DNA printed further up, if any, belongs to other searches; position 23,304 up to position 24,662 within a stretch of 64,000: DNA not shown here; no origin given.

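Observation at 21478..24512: Two SPASM/twitch radical SAM enzymes + stand-alone DUF2156 (MprF C-terminal-like) transferase + SD-led mini-ORF: candidate undescribed tailoring system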

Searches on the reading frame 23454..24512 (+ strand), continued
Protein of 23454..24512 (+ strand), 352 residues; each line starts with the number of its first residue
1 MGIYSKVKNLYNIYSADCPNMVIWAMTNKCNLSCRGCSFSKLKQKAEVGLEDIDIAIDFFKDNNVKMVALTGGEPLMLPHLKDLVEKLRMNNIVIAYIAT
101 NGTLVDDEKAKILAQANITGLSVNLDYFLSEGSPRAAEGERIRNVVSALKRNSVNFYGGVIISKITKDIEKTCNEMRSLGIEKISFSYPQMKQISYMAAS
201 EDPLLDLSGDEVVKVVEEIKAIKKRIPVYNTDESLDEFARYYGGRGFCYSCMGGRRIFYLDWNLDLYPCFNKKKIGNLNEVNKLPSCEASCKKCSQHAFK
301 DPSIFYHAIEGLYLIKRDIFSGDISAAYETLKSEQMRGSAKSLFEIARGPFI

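Call 47: find_encoding_contigs(protein=P0038, flank=10000, max_places=1)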
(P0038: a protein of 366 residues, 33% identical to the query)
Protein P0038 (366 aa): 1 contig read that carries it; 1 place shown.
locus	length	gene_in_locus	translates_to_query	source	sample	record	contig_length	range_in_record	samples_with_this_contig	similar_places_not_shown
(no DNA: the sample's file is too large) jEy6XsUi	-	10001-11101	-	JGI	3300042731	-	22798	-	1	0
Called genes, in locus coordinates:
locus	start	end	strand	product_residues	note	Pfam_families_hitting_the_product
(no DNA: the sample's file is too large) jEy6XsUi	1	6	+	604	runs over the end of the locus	-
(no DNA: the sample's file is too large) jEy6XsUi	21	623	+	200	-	-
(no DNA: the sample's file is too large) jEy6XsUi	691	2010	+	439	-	-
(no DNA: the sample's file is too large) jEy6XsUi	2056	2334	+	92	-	-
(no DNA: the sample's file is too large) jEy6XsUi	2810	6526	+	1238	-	PF05048:NosD, PF13229:Beta_helix, PF05048:NosD, PF13229:Beta_helix (weak), PF25788:Ig_Rha78A_N (faint), PF00041:fn3, PF18911:PKD_4 (weak)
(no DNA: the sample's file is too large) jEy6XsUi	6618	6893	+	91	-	-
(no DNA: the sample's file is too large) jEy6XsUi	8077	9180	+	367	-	PF13353:Fer4_12 (weak), PF04055:Radical_SAM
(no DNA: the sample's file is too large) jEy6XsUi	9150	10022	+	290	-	PF01040:UbiA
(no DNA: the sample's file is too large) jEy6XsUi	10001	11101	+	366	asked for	PF04055:Radical_SAM, PF13353:Fer4_12 (weak)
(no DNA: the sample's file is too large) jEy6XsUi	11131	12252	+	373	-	PF06925:MGDG_synth, PF04101:Glyco_tran_28_C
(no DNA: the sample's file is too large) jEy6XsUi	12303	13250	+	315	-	PF01073:3Beta_HSD, PF01370:Epimerase, PF02719:Polysacc_synt_2 (faint), PF04321:RmlD_sub_bind, PF05368:NmrA (faint), PF13460:NAD_binding_10, PF16363:GDP_Man_Dehyd, PF07993:NAD_binding_4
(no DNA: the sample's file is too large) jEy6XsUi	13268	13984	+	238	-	PF00702:Hydrolase, PF13419:HAD_2, PF13242:Hydrolase_like (weak)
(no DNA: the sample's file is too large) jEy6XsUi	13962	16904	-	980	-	PF16216:GxGYxYP_N, PF20957:GxGYxYP_N_2nd (weak), PF20958:GxGYxYP_N_3rd (weak), PF14323:GxGYxYP_C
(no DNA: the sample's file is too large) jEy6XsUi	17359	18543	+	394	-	PF00931:NB-ARC (weak), PF01637:ATPase_2 (weak), PF05621:TniB (weak), PF13191:AAA_16 (weak), PF00004:AAA (weak), PF13401:AAA_22, PF22703:Cdc6_lid, PF09079:WHD_Cdc6, +1 more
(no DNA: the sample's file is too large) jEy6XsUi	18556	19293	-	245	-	PF00881:Nitroreductase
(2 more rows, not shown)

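Call 48: find_encoding_contigs(protein=P0013, flank=10000, max_places=3)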
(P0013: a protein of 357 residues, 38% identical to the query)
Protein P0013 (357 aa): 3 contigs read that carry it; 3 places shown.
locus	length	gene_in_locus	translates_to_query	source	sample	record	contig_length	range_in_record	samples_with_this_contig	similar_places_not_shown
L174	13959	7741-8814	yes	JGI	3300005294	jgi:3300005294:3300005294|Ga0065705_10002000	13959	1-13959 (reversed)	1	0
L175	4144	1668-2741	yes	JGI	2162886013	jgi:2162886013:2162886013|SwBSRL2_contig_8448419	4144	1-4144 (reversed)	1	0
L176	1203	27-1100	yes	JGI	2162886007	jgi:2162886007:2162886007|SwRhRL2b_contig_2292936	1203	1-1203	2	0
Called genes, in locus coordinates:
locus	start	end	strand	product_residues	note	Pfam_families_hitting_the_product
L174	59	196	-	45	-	-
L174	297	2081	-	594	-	PF13091:PLDc_2 (faint)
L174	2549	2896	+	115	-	-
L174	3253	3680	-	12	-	-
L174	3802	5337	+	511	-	PF07250:Glyoxal_oxid_N, PF09118:GO-like_E_set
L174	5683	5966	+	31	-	-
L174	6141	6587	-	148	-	-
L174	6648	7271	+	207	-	PF02666:PS_Dcarbxylase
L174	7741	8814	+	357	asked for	PF04055:Radical_SAM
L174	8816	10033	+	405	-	PF06925:MGDG_synth, PF02350:Epimerase_2 (weak), PF00534:Glycos_transf_1 (weak), PF04101:Glyco_tran_28_C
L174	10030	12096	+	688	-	PF01073:3Beta_HSD, PF01370:Epimerase, PF02719:Polysacc_synt_2, PF04321:RmlD_sub_bind, PF05368:NmrA, PF07993:NAD_binding_4, PF13460:NAD_binding_10, PF16363:GDP_Man_Dehyd, +1 more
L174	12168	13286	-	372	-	PF13477:Glyco_trans_4_2 (faint), PF13439:Glyco_transf_4, PF13579:Glyco_trans_4_4, PF00534:Glycos_transf_1, PF13692:Glyco_trans_1_4, PF13524:Glyco_trans_1_2 (weak)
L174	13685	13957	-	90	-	?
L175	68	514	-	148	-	-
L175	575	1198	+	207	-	PF02666:PS_Dcarbxylase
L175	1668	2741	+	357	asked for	PF04055:Radical_SAM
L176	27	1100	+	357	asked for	PF04055:Radical_SAM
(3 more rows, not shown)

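Call 49: predict_structure(alignment_id=A1)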
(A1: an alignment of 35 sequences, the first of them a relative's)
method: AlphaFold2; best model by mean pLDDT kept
length: 332 residues; sequences in the alignment: 35
mean_pLDDT: 90.0   pTM: 0.88
mean pLDDT of the five models: 90.0, 89.7, 89.6, 89.2, 88.4
residues with pLDDT >= 90: 243; 70-90: 63; 50-70: 22; < 50: 4
segments of 3 or more residues with pLDDT < 50: none
pLDDT, mean of each block of 10 residues (from residue 1): 93 82 90 98 95 94 98 96 97 96 93 96 98 97 94 98 85 54 85 95 95 91 84 88 90 89 79 54 86 96 97 94 92 86
secondary structure, 60 per line:
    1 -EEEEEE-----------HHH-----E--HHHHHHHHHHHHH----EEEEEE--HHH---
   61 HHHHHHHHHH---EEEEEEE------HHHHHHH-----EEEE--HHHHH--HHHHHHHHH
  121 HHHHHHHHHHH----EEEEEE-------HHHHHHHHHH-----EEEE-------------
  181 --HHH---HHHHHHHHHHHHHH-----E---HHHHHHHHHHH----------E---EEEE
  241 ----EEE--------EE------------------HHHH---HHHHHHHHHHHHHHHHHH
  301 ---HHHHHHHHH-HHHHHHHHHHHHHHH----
elements in order: E2-7 H30-42 E47-52 H61-70 E74-80 H87-93 E99-102 H105-109 H112-131 E136-141 H149-158 E164-167 H189-202 H212-222 E237-240 E245-247 H276-279 H283-300 H304-312 H314-328

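Call 52: fold_search(model_id=the predicted structure, library=pdb)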
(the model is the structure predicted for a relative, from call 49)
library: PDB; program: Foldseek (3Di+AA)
matches with E <= 10: 1702; with E <= 0.001: 99
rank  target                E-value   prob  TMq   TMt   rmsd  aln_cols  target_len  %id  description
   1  4k36_A                3.6e-10  1.00  0.60  0.53   9.4       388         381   17  His6 tagged anSMEcpe with bound AdoMet (released 2013-05-08)
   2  5vsl_A                4.1e-10  1.00  0.58  0.72   4.6       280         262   16  Crystal structure of viperin with bound [4Fe-4S] cluster and S-adenosylhomocysteine (SAH) (released 2017-06-14)
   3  4k39_B                5.1e-10  1.00  0.60  0.56   5.1       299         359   18  Native anSMEcpe with bound AdoMet and Cp18Cys peptide (released 2013-05-08)
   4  4k38_B                5.1e-10  1.00  0.58  0.54   5.5       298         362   17  Native anSMEcpe with bound AdoMet and Kp18Cys peptide (released 2013-05-08)
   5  5why_A                5.1e-10  1.00  0.52  0.43   8.1       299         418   20  Structural Insights into Thioether Bond Formation in the Biosynthesis of Sactipeptides (released 2017-07-26)
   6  4k37_A                6.4e-10  1.00  0.60  0.55   6.2       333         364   18  Native anSMEcpe with bound AdoMet (released 2013-05-08)
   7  6q2p_A                6.8e-10  1.00  0.57  0.65   4.8       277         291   16  Crystal structure of mouse viperin bound to cytidine triphosphate and S-adenosylhomocysteine (released 2020-01-22)
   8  5vsl_B                8.6e-10  1.00  0.56  0.71   4.7       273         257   17  Crystal structure of viperin with bound [4Fe-4S] cluster and S-adenosylhomocysteine (SAH) (released 2017-06-14)
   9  4k37_B                1.0e-09  1.00  0.59  0.54   5.2       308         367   16  Native anSMEcpe with bound AdoMet (released 2013-05-08)
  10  7vob                  1.0e-09  1.00  0.57  0.58   6.1       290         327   16  The crystal structure of a Radical SAM Enzyme BlsE involved in the Biosynthesis of Blasticidin S (released 2022-05-04)
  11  5v1q_B                1.1e-09  1.00  0.56  0.43   7.2       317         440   14  Crystal structure of Streptococcus suis SuiB (released 2017-08-30)
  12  5why_B                1.2e-09  1.00  0.51  0.41   8.2       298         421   19  Structural Insights into Thioether Bond Formation in the Biosynthesis of Sactipeptides (released 2017-07-26)
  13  4k39_A                1.3e-09  1.00  0.59  0.54   6.6       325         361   19  Native anSMEcpe with bound AdoMet and Cp18Cys peptide (released 2013-05-08)
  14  5wgg_A                1.3e-09  1.00  0.53  0.41   8.8       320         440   19  Structural Insights into Thioether Bond Formation in the Biosynthesis of Sactipeptides (released 2017-07-26)
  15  6q2p_B                1.3e-09  1.00  0.57  0.64   4.8       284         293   15  Crystal structure of mouse viperin bound to cytidine triphosphate and S-adenosylhomocysteine (released 2020-01-22)
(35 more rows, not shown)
